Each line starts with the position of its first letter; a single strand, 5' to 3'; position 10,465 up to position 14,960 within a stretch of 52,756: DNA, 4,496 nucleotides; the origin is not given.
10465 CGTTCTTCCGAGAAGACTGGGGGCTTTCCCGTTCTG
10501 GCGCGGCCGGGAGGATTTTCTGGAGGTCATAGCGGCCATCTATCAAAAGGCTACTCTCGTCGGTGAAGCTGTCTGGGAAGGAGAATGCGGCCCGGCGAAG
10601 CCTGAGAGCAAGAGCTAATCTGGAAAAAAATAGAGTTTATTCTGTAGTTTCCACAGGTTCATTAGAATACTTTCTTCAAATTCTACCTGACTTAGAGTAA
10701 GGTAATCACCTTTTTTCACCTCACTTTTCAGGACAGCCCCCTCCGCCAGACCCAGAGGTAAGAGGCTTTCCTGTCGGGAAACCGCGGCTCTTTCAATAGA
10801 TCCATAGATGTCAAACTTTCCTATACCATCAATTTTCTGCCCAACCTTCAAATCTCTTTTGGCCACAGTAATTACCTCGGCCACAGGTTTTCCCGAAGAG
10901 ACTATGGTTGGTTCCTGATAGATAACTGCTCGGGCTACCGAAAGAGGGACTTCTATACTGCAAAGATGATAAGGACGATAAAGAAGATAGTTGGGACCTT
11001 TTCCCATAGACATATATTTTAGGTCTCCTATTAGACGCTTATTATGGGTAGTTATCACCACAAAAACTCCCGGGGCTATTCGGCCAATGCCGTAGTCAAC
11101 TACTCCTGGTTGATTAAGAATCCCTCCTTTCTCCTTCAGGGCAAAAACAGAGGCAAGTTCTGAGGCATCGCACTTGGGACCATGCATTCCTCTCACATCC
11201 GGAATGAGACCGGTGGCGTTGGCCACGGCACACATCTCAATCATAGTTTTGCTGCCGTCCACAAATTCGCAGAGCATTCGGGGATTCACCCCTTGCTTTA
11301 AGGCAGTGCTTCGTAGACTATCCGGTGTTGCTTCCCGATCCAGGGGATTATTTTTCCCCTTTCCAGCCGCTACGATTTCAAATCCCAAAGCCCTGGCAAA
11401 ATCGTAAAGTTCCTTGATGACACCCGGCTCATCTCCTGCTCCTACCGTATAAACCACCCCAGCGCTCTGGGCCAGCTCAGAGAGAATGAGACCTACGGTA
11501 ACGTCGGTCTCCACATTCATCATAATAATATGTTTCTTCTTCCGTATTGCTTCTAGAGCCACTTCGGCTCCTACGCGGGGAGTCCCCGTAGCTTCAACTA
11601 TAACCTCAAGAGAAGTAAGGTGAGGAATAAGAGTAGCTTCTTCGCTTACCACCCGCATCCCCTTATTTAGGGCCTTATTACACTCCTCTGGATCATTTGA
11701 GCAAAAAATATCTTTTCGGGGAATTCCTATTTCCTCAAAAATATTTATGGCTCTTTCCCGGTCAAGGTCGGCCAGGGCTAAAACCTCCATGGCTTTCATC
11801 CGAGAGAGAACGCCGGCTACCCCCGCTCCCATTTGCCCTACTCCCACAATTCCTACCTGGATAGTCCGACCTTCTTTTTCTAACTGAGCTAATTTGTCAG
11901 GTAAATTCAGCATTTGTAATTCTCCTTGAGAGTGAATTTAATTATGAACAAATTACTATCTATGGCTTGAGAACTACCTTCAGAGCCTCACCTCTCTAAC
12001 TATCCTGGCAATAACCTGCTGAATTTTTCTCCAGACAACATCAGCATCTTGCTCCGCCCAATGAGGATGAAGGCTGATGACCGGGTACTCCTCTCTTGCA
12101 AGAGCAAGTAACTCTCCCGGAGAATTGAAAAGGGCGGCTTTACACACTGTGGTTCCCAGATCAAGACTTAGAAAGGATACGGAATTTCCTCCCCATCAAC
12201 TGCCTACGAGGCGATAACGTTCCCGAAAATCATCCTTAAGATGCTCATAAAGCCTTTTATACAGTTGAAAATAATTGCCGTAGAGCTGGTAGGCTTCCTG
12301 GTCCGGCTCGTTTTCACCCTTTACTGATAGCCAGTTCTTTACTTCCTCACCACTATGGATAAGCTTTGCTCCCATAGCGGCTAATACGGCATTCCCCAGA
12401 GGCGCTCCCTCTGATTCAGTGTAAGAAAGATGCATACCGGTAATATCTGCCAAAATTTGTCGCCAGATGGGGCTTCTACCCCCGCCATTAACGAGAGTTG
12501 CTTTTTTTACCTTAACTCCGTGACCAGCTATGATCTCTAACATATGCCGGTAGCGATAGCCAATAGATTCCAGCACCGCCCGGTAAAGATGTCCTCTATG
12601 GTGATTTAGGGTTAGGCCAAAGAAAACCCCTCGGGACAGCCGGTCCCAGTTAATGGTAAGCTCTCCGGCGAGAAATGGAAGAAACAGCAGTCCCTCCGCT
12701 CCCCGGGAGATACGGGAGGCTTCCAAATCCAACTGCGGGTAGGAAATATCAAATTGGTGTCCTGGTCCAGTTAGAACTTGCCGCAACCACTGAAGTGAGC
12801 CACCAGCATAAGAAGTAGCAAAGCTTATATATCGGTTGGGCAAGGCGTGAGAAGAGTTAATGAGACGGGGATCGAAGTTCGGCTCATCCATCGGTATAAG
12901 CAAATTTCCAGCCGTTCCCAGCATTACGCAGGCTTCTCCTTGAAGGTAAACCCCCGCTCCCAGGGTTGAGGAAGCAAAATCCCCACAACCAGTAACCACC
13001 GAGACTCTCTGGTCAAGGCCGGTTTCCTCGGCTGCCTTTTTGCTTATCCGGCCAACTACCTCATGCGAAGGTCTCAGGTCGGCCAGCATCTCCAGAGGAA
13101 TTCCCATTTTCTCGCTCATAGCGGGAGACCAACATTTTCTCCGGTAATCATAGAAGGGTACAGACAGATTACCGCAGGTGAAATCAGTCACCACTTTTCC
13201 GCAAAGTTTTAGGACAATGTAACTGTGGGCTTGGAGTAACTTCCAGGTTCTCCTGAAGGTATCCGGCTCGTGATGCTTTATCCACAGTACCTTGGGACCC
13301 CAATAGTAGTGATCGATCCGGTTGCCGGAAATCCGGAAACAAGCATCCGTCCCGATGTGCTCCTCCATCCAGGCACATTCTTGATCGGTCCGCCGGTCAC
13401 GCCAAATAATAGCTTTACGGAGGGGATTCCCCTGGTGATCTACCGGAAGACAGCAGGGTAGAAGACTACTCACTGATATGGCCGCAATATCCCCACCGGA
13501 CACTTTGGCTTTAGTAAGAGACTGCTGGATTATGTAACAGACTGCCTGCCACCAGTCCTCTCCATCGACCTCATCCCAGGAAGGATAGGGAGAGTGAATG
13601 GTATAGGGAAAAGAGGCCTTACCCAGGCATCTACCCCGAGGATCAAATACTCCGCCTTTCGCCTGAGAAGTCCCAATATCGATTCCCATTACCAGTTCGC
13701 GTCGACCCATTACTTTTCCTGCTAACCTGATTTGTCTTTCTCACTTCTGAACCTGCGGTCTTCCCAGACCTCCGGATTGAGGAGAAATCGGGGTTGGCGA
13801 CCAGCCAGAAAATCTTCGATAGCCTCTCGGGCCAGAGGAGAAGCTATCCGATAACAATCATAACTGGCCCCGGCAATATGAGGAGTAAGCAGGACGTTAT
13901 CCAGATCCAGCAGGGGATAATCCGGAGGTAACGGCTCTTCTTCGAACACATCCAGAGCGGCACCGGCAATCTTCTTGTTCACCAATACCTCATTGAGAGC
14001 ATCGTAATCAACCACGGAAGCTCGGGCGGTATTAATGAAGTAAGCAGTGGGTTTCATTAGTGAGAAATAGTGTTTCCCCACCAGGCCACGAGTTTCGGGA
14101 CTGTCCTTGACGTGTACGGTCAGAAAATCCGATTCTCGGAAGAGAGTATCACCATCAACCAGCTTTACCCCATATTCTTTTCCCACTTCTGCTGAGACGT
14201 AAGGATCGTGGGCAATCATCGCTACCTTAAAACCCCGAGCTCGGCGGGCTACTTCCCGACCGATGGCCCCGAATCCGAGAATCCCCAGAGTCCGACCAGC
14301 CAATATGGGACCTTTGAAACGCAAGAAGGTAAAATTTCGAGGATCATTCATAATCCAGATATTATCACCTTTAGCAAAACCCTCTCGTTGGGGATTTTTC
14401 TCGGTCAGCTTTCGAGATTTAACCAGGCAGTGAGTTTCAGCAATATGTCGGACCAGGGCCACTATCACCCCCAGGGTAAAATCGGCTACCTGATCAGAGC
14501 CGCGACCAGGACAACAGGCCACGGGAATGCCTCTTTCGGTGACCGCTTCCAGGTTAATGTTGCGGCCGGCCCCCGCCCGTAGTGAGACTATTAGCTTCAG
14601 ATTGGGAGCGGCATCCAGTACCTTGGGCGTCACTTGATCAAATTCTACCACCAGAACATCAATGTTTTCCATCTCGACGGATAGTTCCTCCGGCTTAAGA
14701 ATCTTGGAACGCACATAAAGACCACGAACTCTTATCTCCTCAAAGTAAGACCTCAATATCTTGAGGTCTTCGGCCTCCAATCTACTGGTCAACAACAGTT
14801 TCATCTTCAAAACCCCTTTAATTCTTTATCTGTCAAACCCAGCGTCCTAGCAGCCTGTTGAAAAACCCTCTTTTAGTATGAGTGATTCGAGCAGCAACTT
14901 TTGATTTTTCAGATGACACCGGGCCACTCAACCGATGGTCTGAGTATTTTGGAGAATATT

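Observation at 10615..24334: RuBisCO-like-protein-centred carbohydrate cluster with a partner set that matches no RLP pathway I know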

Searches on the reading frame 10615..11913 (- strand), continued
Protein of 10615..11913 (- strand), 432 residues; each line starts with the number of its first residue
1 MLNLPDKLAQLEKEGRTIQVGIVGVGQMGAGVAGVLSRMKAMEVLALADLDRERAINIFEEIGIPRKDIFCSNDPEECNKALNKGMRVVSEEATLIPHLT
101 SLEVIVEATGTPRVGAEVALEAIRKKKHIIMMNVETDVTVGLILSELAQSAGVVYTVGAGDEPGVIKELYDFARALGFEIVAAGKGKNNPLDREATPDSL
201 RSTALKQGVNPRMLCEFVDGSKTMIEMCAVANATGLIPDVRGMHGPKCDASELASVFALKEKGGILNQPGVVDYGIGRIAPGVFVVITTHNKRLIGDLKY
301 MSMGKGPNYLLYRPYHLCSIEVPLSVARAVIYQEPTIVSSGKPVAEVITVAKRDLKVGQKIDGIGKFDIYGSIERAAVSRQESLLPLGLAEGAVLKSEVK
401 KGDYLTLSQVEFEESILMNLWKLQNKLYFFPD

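Call 76: search_solved_structures(query=window:10615-11913:-, max_evalue=0.00001, show_alignments=1)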
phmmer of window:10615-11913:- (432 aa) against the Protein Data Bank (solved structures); distinct sequences matched with E-value up to 0.00001: 2.
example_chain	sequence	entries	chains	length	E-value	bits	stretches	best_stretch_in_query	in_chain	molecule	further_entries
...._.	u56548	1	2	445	1.2e-102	347.4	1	6-410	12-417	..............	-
3upl_A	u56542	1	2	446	1.2e-102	347.4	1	6-409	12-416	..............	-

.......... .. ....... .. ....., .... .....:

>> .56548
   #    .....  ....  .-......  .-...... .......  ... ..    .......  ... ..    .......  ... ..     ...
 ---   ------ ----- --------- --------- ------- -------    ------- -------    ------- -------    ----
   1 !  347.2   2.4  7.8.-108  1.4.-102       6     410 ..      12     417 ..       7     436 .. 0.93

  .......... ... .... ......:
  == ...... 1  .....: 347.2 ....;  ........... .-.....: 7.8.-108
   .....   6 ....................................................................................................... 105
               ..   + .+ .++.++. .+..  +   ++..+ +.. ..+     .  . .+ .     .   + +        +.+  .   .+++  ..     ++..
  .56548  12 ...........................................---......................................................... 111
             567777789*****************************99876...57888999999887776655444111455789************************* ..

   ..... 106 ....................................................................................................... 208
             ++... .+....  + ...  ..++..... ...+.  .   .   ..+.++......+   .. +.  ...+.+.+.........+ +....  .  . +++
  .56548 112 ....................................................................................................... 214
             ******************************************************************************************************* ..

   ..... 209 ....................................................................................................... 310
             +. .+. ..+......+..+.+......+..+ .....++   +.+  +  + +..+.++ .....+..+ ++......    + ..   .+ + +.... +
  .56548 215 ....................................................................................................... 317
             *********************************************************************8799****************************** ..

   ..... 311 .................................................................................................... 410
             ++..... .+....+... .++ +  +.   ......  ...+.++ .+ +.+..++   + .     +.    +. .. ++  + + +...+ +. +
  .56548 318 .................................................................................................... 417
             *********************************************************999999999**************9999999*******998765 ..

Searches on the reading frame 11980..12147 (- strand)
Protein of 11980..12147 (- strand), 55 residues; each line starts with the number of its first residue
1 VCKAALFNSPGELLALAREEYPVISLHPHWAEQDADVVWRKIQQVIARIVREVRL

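Call 17: search_protein_families(library=pfam, proteins=[window:11980-12147:-], max_evalue=0.01)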
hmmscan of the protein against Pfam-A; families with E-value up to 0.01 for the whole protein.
window:11980-12147:- (55 aa): 1 family
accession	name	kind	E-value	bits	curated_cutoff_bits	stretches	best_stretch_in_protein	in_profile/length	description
PF00370.27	FGGY_N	-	1.7e-08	34.8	28.8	1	2-52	12-62/245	FGGY family of carbohydrate kinases, N-terminal domain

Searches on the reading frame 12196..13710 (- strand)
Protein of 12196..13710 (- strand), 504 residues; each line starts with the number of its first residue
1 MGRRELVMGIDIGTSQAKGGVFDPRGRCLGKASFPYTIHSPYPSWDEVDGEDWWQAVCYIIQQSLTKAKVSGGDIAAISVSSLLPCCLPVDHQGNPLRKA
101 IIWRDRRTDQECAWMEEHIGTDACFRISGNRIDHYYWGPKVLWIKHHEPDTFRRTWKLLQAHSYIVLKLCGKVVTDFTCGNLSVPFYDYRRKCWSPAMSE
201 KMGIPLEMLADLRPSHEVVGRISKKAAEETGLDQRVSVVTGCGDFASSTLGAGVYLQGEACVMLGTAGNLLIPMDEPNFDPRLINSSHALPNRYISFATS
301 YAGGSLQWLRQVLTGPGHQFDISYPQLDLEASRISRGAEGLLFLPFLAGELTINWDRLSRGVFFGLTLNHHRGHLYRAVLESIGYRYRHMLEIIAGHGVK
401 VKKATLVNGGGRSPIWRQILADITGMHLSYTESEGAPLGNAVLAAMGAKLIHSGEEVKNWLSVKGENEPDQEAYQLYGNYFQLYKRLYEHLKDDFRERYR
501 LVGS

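Call 5: search_protein_families(library=pfam, proteins=[window:12196-13710:-])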
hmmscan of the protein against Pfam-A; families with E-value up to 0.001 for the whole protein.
window:12196-13710:- (504 aa): 2 families
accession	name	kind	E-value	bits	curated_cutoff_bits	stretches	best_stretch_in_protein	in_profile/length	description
PF00370.27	FGGY_N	-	1.4e-55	189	28.8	1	7-251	2-245/245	FGGY family of carbohydrate kinases, N-terminal domain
PF02782.22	FGGY_C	-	3.9e-27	95.7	27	1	262-447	3-197/198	FGGY family of carbohydrate kinases, C-terminal domain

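Call 6: search_protein_families(library=ncbifam, proteins=[window:12196-13710:-])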
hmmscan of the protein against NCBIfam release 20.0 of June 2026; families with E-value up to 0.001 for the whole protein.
window:12196-13710:- (504 aa): 12 families
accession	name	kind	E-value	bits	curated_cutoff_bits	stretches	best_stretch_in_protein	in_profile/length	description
TIGR01312.1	XylB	equivalog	8e-101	337.9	380.25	1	8-489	1-481/481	xylulokinase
NF011601.0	PRK15027.1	equivalog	3.7e-71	240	912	1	7-492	2-480/484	xylulokinase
TIGR01314.1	gntK_FGGY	equivalog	6.9e-61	206.3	648.55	1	7-496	2-498/505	gluconokinase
TIGR01311.1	glycerol_kin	equivalog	3.4e-48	164.2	590.35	1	6-464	2-466/496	glycerol kinase GlpK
NF000756.0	PRK00047.1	subfamily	7.5e-47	159.7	498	1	4-474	4-478/502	glycerol kinase GlpK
NF008187.0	PRK10939.1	equivalog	2.3e-46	158.5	528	1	6-490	5-502/521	autoinducer-2 kinase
TIGR02628.1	fuculo_kin_coli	equivalog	1.4e-34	119.8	470.9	1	11-458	7-452/465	L-fuculokinase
NF003154.0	PRK04123.1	equivalog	4.4e-34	118.1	428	2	324-492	366-538/554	ribulokinase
TIGR01315.1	5C_CHO_kinase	subfamily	4e-32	111.6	408.7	2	7-251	2-262/541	FGGY family pentulose kinase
TIGR01234.1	L-ribulokinase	equivalog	2.4e-20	72.8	583.25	1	82-489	101-528/536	ribulokinase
TIGR02627.1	rhamnulo_kin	equivalog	1.4e-16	60.1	527.95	2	49-265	40-252/454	rhamnulokinase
NF007925.0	PRK10640.1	equivalog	4.7e-12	45.1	639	1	47-263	44-256/489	rhamnulokinase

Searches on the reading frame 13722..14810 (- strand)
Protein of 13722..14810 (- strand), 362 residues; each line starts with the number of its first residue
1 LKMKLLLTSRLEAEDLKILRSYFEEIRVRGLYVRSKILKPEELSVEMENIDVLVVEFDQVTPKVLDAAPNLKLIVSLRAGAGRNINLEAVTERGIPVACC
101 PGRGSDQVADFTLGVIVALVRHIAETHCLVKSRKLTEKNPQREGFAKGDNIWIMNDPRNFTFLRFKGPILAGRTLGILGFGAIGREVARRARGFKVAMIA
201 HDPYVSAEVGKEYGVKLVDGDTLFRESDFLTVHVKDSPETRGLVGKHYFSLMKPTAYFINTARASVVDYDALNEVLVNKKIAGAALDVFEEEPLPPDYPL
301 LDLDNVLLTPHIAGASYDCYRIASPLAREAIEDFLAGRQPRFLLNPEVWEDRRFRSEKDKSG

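Call 5: search_protein_families(library=pfam, proteins=[window:13722-14810:-])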
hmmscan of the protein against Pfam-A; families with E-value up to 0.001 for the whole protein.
window:13722-14810:- (362 aa): 2 families
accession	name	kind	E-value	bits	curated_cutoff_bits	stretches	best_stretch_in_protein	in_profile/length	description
PF02826.25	2-Hacid_dh_C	-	3.8e-54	183.2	25.1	1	164-313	28-178/178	D-isomer specific 2-hydroxyacid dehydrogenase, NAD binding domain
PF00389.36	2-Hacid_dh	-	4.9e-15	55.8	24.6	1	6-345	2-134/134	D-isomer specific 2-hydroxyacid dehydrogenase, catalytic domain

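Call 6: search_protein_families(library=ncbifam, proteins=[window:13722-14810:-])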
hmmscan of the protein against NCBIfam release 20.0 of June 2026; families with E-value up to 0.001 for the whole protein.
window:13722-14810:- (362 aa): 21 families
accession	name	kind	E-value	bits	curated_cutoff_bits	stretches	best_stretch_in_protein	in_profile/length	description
TIGR01327.1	PGDH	equivalog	5.5e-61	206.9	454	2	164-345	130-311/525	phosphoglycerate dehydrogenase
NF009714.1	PRK13243.1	equivalog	9.2e-61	206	455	1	1-350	1-328/332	glyoxylate reductase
NF005069.0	PRK06487.1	equivalog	7.7e-47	159.9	448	1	15-341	20-317/320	2-hydroxyacid dehydrogenase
NF008759.0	PRK11790.1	equivalog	1.3e-41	142.6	404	2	171-319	151-301/410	phosphoglycerate dehydrogenase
NF011938.0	PRK15409.1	equivalog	1.9e-39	135.6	492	2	172-348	145-322/324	glyoxylate/hydroxypyruvate reductase GhrB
NF006263.0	PRK08410.1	equivalog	2.1e-37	129.2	389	1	32-337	25-309/311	D-2-hydroxyacid dehydrogenase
NF005387.0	PRK06932.1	equivalog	2.2e-36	125.4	492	1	38-336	33-311/314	2-hydroxyacid dehydrogenase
NF041369.1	Dhydh_Halo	equivalog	6.5e-36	124.1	400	1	170-337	130-297/305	D-2-hydroxyacid dehydrogenase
NF005750.0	PRK07574.1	equivalog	6e-34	117.7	329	2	170-338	190-360/386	NAD-dependent formate dehydrogenase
NF001309.0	PRK00257.1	equivalog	3.1e-29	102.1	434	1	164-335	108-278/379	4-phosphoerythronate dehydrogenase PdxB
NF000492.1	vanH_gen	exception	2.3e-26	92.6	540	1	156-292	125-255/312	D-lactate dehydrogenase VanH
NF005027.0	PRK06436.1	equivalog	1.2e-24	87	261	1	158-347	108-291/303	2-hydroxyacid dehydrogenase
NF000371.1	vanH_Agroup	exception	2.9e-21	76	700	1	160-292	134-260/322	VanH-A/VanH-Pt family D-lactate dehydrogenase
NF006374.0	PRK08605.1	subfamily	2.9e-19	69.3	356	1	170-292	144-266/332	D-lactate dehydrogenase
NF000004.1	vanH-D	exception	8.1e-19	67.9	550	1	159-292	134-261/323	D-lactate dehydrogenase VanH-D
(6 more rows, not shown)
